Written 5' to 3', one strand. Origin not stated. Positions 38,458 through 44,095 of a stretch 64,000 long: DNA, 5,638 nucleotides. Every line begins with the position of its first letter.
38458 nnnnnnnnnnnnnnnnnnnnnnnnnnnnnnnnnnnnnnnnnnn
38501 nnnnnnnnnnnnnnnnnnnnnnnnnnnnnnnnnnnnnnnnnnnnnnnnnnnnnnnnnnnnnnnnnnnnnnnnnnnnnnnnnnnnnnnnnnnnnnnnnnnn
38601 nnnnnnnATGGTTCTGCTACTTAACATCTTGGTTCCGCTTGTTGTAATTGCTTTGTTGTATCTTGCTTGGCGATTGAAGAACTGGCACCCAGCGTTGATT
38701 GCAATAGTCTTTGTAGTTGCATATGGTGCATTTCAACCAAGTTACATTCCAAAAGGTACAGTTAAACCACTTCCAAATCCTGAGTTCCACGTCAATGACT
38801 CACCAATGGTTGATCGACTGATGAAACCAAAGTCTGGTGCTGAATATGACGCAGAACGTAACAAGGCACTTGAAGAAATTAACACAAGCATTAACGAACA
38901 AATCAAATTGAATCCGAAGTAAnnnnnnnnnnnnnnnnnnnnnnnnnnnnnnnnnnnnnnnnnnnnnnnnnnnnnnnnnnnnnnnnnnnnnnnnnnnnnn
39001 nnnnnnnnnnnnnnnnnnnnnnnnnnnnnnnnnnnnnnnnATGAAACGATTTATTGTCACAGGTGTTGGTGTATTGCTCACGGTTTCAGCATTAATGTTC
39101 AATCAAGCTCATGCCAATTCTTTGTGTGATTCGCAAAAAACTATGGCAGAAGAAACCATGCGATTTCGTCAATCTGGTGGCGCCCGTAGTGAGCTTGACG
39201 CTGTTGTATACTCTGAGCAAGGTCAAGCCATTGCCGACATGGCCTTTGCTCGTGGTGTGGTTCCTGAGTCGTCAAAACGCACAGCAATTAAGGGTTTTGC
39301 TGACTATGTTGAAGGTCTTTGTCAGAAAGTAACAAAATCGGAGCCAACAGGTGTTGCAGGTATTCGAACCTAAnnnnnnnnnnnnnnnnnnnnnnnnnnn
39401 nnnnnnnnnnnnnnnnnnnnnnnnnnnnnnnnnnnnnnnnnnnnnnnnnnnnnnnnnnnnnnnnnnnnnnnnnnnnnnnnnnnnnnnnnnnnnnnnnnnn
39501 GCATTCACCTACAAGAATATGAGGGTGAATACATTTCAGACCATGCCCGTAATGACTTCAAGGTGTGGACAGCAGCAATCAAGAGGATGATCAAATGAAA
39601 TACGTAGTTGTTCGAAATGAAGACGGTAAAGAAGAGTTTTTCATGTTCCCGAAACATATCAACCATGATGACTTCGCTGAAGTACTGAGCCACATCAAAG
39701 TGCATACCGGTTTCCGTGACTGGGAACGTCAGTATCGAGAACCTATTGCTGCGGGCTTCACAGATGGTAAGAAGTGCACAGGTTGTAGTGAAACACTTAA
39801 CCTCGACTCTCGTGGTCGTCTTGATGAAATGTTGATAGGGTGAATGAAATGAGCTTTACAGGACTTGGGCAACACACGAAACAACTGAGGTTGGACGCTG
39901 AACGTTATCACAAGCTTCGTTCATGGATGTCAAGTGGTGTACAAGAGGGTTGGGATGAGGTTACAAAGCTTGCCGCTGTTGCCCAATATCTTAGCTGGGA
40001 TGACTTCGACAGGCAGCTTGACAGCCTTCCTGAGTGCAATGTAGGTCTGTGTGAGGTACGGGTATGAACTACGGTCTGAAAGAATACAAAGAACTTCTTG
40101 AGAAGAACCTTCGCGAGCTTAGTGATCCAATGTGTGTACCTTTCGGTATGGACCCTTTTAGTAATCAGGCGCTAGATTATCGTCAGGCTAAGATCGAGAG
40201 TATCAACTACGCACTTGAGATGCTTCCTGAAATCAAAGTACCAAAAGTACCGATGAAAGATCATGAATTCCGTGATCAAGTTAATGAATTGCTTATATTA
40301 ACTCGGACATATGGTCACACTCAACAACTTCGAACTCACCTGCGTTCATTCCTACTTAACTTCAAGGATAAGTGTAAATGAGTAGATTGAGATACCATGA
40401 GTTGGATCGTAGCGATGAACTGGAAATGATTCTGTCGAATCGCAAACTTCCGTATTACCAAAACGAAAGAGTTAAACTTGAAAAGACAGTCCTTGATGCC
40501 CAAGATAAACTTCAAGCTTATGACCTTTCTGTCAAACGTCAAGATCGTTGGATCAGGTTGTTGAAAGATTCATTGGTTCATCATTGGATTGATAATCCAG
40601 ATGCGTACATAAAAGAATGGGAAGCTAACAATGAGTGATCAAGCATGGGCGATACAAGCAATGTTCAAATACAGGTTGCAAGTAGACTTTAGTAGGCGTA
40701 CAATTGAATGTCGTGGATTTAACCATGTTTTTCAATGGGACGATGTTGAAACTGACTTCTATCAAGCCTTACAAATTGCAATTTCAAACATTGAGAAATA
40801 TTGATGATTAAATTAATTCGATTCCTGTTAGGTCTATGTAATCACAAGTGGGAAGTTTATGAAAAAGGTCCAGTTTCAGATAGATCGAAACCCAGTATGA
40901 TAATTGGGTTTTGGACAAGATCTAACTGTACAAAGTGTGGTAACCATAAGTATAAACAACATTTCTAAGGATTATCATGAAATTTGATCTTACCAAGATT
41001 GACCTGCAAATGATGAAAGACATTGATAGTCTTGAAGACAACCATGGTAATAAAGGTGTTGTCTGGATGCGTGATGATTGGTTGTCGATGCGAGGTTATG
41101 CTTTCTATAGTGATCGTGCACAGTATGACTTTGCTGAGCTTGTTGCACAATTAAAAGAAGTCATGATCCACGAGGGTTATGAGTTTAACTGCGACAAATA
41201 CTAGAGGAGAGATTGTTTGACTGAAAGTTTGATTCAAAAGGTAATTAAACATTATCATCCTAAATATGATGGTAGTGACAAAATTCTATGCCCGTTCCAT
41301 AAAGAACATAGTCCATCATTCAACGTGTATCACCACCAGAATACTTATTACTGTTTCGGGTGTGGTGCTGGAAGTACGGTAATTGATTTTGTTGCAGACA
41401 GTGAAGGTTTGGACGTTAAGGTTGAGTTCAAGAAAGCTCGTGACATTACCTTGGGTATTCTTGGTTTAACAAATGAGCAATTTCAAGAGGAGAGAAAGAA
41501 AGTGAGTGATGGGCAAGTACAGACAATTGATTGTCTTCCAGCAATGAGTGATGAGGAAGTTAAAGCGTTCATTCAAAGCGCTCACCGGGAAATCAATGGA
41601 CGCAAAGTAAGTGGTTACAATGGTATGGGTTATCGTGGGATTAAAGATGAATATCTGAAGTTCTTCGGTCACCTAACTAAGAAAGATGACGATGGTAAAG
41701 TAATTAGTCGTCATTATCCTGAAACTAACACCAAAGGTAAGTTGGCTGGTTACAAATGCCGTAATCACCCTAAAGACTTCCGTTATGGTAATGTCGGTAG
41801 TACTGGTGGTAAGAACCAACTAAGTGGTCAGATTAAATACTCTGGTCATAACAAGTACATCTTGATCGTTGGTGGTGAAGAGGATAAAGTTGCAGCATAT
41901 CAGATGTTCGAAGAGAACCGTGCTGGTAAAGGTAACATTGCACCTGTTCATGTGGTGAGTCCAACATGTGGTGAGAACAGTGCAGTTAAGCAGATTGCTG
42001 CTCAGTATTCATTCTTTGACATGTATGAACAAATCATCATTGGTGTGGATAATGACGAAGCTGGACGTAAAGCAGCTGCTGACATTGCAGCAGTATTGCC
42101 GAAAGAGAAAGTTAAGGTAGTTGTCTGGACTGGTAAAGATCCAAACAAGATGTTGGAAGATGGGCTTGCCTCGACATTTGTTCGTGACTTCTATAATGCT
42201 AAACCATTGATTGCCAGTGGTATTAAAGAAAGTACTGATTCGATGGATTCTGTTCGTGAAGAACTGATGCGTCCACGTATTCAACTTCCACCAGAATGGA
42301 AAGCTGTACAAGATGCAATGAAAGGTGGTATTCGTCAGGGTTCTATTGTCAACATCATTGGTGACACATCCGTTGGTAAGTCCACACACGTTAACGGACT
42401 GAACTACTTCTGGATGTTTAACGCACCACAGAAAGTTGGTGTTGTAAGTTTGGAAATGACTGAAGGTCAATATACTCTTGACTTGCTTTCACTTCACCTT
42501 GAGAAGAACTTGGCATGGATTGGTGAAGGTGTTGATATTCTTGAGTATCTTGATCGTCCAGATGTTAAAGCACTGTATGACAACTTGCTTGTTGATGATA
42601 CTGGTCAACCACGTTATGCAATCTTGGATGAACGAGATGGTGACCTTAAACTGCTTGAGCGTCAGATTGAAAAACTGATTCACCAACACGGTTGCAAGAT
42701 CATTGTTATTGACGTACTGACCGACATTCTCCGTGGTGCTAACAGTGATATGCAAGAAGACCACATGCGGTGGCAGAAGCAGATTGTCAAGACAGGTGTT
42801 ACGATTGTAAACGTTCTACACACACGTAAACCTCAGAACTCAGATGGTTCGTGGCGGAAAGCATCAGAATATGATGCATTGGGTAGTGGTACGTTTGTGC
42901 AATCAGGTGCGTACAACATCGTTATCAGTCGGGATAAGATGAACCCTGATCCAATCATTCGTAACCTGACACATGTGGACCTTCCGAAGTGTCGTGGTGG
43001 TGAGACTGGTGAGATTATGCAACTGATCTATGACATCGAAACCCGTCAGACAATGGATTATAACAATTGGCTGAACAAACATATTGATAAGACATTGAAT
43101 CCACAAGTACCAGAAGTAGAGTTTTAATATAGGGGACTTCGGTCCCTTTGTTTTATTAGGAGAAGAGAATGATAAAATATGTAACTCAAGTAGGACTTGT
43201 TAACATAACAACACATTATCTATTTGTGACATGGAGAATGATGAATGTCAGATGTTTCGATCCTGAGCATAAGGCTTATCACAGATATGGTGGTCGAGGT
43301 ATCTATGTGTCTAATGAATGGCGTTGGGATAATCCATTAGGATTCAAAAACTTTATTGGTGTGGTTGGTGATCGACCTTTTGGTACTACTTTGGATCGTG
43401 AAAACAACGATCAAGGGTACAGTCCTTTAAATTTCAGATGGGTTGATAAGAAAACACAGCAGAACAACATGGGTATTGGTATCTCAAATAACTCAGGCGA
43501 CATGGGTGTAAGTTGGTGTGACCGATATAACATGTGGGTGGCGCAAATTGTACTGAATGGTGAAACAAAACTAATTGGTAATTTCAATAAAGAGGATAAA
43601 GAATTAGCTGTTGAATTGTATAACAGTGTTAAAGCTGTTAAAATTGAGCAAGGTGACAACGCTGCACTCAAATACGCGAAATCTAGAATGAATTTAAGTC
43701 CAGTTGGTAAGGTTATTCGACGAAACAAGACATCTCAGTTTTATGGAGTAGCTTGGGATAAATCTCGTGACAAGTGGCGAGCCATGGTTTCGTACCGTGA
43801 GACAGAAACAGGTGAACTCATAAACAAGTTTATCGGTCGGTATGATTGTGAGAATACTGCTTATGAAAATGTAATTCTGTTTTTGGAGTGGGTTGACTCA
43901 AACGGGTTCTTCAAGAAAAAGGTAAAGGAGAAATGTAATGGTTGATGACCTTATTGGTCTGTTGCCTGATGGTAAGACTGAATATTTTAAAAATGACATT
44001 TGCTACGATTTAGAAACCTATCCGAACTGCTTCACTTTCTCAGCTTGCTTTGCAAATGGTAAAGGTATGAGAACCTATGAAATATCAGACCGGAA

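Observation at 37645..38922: Phage-encoded SPFH (prohibitin/HflKC-like) lipoprotein with a small NfeD-like membrane partner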

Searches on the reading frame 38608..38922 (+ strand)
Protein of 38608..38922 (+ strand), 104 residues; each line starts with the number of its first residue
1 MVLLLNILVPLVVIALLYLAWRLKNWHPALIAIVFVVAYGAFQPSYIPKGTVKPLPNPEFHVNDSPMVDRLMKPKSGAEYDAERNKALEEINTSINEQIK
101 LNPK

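Call 3: search_protein_families(library=pfam, proteins=[window:38608-38922:+], max_evalue=1)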
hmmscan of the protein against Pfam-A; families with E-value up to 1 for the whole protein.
window:38608-38922:+ (104 aa): 1 family
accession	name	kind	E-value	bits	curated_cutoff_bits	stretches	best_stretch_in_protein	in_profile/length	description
PF04932.20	Wzy_C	-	0.041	14.1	31.7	1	5-46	20-58/149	O-Antigen ligase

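Call 4: search_protein_families(library=phrogs, proteins=[window:38608-38922:+], max_evalue=0.1)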
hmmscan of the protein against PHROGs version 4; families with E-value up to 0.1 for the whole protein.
window:38608-38922:+ (104 aa): 0 families

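Call 9: search_dna_similar(query=window:38608-38922:+, collection=phages, mode=protein, max_rows=30, max_evalue=0.01)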
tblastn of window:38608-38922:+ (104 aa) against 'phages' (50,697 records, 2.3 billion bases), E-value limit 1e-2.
Records with a match: 4; places in all: 4; records where one place covers at least 80% of the query: 0.
Best place of each record, by identity: <60% 4.
By first word of the organism name: Pseudomonas 4.
By host as written in the record: Pseudomonas poae B04_10 1; Pseudomonas gessardii 1; Pseudomonas plecoglossicida XSDHY-P 1; Pseudomonas sp. AY2 1.
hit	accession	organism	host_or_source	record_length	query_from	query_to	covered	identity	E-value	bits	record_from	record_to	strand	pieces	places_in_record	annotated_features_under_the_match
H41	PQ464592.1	Pseudomonas phage Boevelstad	Pseudomonas poae B04_10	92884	21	100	77%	45.7%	1e-11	65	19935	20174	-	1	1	hypothetical protein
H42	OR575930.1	Pseudomonas phage vB_PseuGesM_254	Pseudomonas gessardii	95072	24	100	74%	45.5%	1e-12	67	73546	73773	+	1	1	hypothetical protein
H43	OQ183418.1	Pseudomonas phage vB_PpS_SYP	Pseudomonas plecoglossicida XSDHY-P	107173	21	100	77%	42.9%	3e-9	58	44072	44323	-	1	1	hypothetical protein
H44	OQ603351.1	Pseudomonas phage Ep020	Pseudomonas sp. AY2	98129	21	87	64%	41.8%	8e-9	57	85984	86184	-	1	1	record has no annotation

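Call 16: find_homologous_proteins(query=window:38608-38922:+, max_evalue=0.01)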
Query window:38608-38922:+ (104 aa): 13 proteins with E <= 0.01 among 21 candidates.
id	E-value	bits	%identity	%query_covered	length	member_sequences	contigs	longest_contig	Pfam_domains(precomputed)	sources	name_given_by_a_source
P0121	7.3e-62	224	100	100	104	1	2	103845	-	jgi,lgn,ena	-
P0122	5.7e-49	183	82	98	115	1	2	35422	-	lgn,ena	-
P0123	2.7e-36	142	68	95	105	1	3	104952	-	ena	-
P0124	1.1e-35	140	64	98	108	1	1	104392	-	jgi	jgi:hypothetical protein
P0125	1.1e-32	130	65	98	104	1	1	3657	-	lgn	-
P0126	1.6e-32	130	63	96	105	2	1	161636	-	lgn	-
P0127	1.9e-32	130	60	88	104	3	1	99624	-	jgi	jgi:hypothetical protein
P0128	3.8e-32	129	60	98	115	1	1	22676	-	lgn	-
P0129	3.4e-29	119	61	98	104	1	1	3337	-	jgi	jgi:hypothetical protein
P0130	1.2e-26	111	59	98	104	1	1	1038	-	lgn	-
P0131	3.9e-26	109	58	98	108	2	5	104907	-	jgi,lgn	jgi:hypothetical protein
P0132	2.6e-23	100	55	95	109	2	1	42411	-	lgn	-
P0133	1.2e-9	56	39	96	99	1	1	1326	-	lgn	-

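Call 18: search_protein_families(library=pfam, alignment_id=A1, max_evalue=10)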
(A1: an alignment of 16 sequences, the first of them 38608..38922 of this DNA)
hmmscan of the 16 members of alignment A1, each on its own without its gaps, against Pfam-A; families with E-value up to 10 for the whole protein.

A. member 1, window:38608-38922:+ (104 aa): 1 family
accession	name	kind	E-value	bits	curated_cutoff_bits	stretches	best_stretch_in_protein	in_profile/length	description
PF04932.20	Wzy_C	-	0.041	14.1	31.7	1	5-46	20-58/149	O-Antigen ligase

B. families by the number of members that match (of 16 scanned): 16 families
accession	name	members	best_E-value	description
PF04932.20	Wzy_C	6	0.015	O-Antigen ligase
PF19217.5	CoV_NSP4_N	2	0.06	Coronavirus replicase NSP4, N-terminal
PF00860.26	Xan_ur_permease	1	0.005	Permease family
PF19608.4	DUF6113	1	0.0057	Family of unknown function (DUF6113)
PF24709.1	DUF7670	1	0.014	Domain of unknown function (DUF7670)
PF20176.3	DUF6541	1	0.026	Family of unknown function (DUF6541)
PF16201.10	NopRA1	1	0.09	Nucleolar pre-ribosomal-associated protein 1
PF13567.11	DUF4131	1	0.12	Domain of unknown function (DUF4131)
PF04206.17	MtrE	1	0.13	Tetrahydromethanopterin S-methyltransferase, subunit E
PF11076.13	YbhQ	1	0.18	Putative inner membrane protein YbhQ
PF14145.11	YrhK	1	0.19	YrhK-like protein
PF07331.16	TctB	1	0.2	Tripartite tricarboxylate transporter TctB family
PF15234.11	LAT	1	0.23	Linker for activation of T-cells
PF05620.16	TMEM208_SND2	1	0.31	SRP-independent targeting protein 2/TMEM208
PF14012.11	DUF4229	1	1.3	Protein of unknown function (DUF4229)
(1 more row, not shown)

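Call 19: search_solved_structures(query=A1, max_evalue=10)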
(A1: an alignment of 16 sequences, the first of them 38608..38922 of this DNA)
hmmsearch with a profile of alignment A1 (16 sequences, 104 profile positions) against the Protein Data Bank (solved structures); distinct sequences matched with E-value up to 10: 5.
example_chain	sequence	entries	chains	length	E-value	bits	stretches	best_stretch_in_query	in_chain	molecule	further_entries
7x8a_D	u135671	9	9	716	0.091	16.3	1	21-91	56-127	CHAT domain protein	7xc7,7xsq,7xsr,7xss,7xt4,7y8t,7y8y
8d9g_A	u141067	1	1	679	0.096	16.2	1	21-91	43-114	CHAT domain protein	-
8d9h_E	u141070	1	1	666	0.096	16.2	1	21-91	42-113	CHAT domain protein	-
8d9f_A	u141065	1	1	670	0.096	16.2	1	21-91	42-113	CHAT domain protein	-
7y83_D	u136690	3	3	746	0.099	16.2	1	21-91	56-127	CHAT domain protein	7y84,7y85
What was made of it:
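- On NfeD (Pfam PF01957), for the 104-aa partner: No profile hit to a solved NfeD domain (call 19).
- Tried and rejected: PDB profile search with the partner alignment gave only E~0.1 hits to CHAT-domain proteins, which I treat as noise (call 19).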

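Call 32: predict_structure(alignment_id=A2)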
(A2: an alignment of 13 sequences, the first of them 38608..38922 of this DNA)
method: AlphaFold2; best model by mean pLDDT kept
length: 104 residues; sequences in the alignment: 13
mean_pLDDT: 77.1   pTM: 0.35
mean pLDDT of the five models: 77.1, 76.0, 75.6, 75.2, 74.1
residues with pLDDT >= 90: 16; 70-90: 52; 50-70: 36; < 50: 0
segments of 3 or more residues with pLDDT < 50: none
pLDDT, mean of each block of 10 residues (from residue 1): 75 90 89 86 63 64 61 72 89 87 68
secondary structure, 60 per line:
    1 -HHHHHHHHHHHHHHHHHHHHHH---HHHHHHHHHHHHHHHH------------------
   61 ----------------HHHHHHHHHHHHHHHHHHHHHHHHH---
elements in order: H2-23 H27-42 H77-101
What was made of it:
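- On NfeD (Pfam PF01957), for the 104-aa partner: The model (pLDDT 77) has helices 2-23, 27-42 and 77-101 and no strand (call 32).
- The model has no beta strand (call 32).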

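Call 34: search_protein_families(library=padloc, proteins=[window:38608-38922:+], max_evalue=1)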
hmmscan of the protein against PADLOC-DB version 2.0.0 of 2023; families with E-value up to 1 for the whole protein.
window:38608-38922:+ (104 aa): 0 families

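Call 35: search_protein_families(library=ncbifam, proteins=[window:38608-38922:+], max_evalue=1)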
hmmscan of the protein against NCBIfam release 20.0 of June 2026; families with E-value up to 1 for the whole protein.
window:38608-38922:+ (104 aa): 1 family
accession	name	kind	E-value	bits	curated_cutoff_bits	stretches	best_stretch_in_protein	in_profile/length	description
NF041317.1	HtdO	equivalog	0.063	13.3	150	0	33-62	18-47/153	plasmid transfer protein HtdO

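Call 51: fold_search(model_id=the predicted structure, library=pdb)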
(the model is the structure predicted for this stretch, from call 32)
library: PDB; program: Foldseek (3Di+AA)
matches with E <= 10: 13; with E <= 0.001: 0
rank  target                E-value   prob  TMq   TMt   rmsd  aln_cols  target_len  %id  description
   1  9f5x_U                3.9e+00  0.60  0.36  0.36   1.1        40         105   15  Structure of the Chlamydomonas reinhardtii respiratory supercomplex I1 III2 IV2 (released 2025-03-12)
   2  9iho_K                4.4e+00  0.54  0.36  0.46   1.1        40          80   12  Open state without NUQM and without flavoprotein (classification state 4) of Pichia pastoris mitochondrial complex I i (released 2025-10-15)
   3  7ar9_K                5.4e+00  0.47  0.37  0.37   1.1        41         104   20  Cryo-EM structure of Polytomella Complex-I (membrane arm) (released 2021-12-08)
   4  7zmb_L                5.8e+00  0.44  0.37  0.43   1.2        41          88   20  CryoEM structure of mitochondrial complex I from Chaetomium thermophilum (state 2) (released 2022-11-30)
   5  6rfs_L                6.2e+00  0.38  0.28  0.35   0.8        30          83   23  Cryo-EM structure of a respiratory complex I mutant lacking NDUFS4 (released 2019-12-11)
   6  7zm7_L                6.7e+00  0.44  0.34  0.41   0.8        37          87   19  CryoEM structure of mitochondrial complex I from Chaetomium thermophilum (inhibited by DDM) (released 2022-11-30)
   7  9l0x_H                7.2e+00  0.10  0.25  0.25   8.1        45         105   27  Cryo-EM structure of E.coli transcription initiation complex with Escherichia phage Mu late transcription activator C (released 2025-12-17)
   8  8e73_4L               7.7e+00  0.41  0.35  0.36   0.7        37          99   16  Vigna radiata supercomplex I+III2 (full bridge) (released 2023-01-11)
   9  8e9g_K                8.2e+00  0.30  0.36  0.38   1.4        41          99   10  Mycobacterial respiratory complex I with both quinone positions modelled (released 2022-10-12)
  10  8b0m                  8.8e+00  0.23  0.24  0.05   0.8        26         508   38  Cryo-EM structure of apolipoprotein N-acyltransferase Lnt from E. coli in complex with PE (C387S mutant) (released 2023-07-12)
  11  8b0l                  8.8e+00  0.23  0.25  0.05   1.0        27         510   37  Cryo-EM structure of apolipoprotein N-acyltransferase Lnt from E. coli in complex with PE (released 2023-07-12)
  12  2aw6_B                9.4e+00  0.21  0.31  0.12   1.4        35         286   14  Structure of a bacterial peptide pheromone/receptor complex and its mechanism of gene regulation (released 2005-12-06)
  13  2aw6_A                9.4e+00  0.21  0.31  0.12   1.4        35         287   14  Structure of a bacterial peptide pheromone/receptor complex and its mechanism of gene regulation (released 2005-12-06)
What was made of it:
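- On NfeD (Pfam PF01957), for the 104-aa partner: No PDB fold match at E<1 (call 51).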

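Call 79: search_protein_representatives(alignment_id=A2)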
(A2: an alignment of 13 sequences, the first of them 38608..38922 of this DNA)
Query: 13 sequences, 104 profile positions. Proteins with E-value up to 0.001 (for the whole library): 197; up to 1e-10: 64; up to 1e-30: 4. The best 150 are listed.
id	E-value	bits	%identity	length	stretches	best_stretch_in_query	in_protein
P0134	9.8e-38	144.7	-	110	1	1-104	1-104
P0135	2.7e-32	127.2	-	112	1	1-102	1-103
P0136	5.0e-32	126.3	-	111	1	1-101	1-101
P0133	7.7e-32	125.7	-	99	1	1-102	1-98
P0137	6.4e-30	119.6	-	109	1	1-103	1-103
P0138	9.1e-27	109.4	-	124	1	1-103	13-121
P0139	3.7e-26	107.5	-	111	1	1-102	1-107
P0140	8.9e-26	106.3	-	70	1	36-104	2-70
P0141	3.9e-25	104.2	-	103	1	1-101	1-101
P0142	2.1e-23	98.6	-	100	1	1-97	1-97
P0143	3.6e-23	97.9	-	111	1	1-103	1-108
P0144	3.7e-22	94.6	-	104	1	1-104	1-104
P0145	1.9e-21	92.4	-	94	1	1-86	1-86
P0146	9.7e-21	90.1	-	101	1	1-100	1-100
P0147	5.1e-20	87.8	-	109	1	1-101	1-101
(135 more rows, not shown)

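Call 81: search_protein_families(library=pfam, alignment_id=A6, max_evalue=0.01)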
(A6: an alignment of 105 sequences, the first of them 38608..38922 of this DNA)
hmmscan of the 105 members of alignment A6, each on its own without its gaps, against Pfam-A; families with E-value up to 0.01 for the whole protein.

A. member 1, window:38608-38922:+ (104 aa): 0 families

B. families by the number of members that match (of 105 scanned): 14 families
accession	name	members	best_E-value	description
PF13567.11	DUF4131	4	0.0019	Domain of unknown function (DUF4131)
PF04932.20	Wzy_C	1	0.0017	O-Antigen ligase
PF04729.19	ASF1_hist_chap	1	0.0018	ASF1 like histone chaperone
PF20619.3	DUF6804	1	0.0022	Family of unknown function (DUF6804)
PF12822.12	ECF_trnsprt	1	0.0024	ECF transporter, substrate-specific component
PF03699.18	UPF0182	1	0.0033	Uncharacterised protein family (UPF0182)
PF12963.12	DUF3852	1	0.0041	Protein of unknown function (DUF3852)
PF24301.1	FraC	1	0.0047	Filament integrity protein FraC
PF10810.13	DUF2545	1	0.005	Protein of unknown function (DUF2545)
PF07281.17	INSIG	1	0.0057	Insulin-induced protein (INSIG)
PF10637.15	Ofd1_CTDD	1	0.0064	Oxoglutarate and iron-dependent oxygenase degradation C-term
PF11700.14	ATG22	1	0.0072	Vacuole effluxer Atg22 like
PF13858.11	DUF4199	1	0.008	Protein of unknown function (DUF4199)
PF20987.3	I-TevI_DNA-bd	1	0.0096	Intron-encoded endonuclease 1, DNA-binding domain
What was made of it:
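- On NfeD (Pfam PF01957), for the 104-aa partner: 0 of 16 close homologs at E<=10 (call 18) and 0 of 105 broad family members at E<=0.01 (call 81).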

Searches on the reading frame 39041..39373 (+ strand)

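Call 3: search_protein_families(library=pfam, proteins=[window:39041-39373:+], max_evalue=1)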
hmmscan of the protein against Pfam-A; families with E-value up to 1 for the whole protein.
window:39041-39373:+ (110 aa): 0 families

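Call 4: search_protein_families(library=phrogs, proteins=[window:39041-39373:+], max_evalue=0.1)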
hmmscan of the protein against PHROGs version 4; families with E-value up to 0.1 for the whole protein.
window:39041-39373:+ (110 aa): 2 families
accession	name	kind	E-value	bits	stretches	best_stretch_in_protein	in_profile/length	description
phrog_2315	-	unknown function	4.8e-08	34.1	1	1-97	1-106/109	-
phrog_24056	-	unknown function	0.081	14.1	0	1-37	1-37/73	-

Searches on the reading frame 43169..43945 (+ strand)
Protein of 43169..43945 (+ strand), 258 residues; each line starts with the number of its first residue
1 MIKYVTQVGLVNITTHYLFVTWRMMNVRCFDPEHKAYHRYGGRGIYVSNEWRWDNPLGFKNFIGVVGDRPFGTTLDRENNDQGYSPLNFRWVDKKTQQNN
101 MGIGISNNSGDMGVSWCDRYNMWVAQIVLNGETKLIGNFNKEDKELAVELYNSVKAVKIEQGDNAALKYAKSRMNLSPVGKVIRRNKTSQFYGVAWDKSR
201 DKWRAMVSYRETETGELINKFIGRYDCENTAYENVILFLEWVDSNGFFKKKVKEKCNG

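Call 91: search_protein_families(library=phrogs, proteins=[window:43169-43945:+], max_evalue=0.00001)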
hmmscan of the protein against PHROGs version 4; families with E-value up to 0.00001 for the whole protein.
window:43169-43945:+ (258 aa): 9 families
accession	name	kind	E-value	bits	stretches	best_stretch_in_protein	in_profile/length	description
phrog_374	-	DNA, RNA and nucleotide metabolism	5.9e-31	108.9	1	16-151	270-399/617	HNH endonuclease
phrog_3377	-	DNA, RNA and nucleotide metabolism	4.9e-26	92.8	1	15-136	11-109/196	HNH endonuclease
phrog_8790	-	DNA, RNA and nucleotide metabolism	2.3e-25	90.9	1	14-101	21-103/241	restriction endonuclease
phrog_953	-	DNA, RNA and nucleotide metabolism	2.9e-22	80.5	1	12-156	218-359/420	HNH endonuclease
phrog_99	-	DNA, RNA and nucleotide metabolism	4.1e-17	63.9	1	86-155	190-256/383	HNH endonuclease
phrog_4578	-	DNA, RNA and nucleotide metabolism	8.9e-16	59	1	67-152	24-108/130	HNH endonuclease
phrog_2081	-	DNA, RNA and nucleotide metabolism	1e-15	58.8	1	12-101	99-195/433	HNH endonuclease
phrog_3593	-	DNA, RNA and nucleotide metabolism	1.9e-09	38.5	0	88-144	127-184/210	HNH endonuclease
phrog_13470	-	DNA, RNA and nucleotide metabolism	3.5e-06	28.2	0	106-146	92-132/152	HNH endonuclease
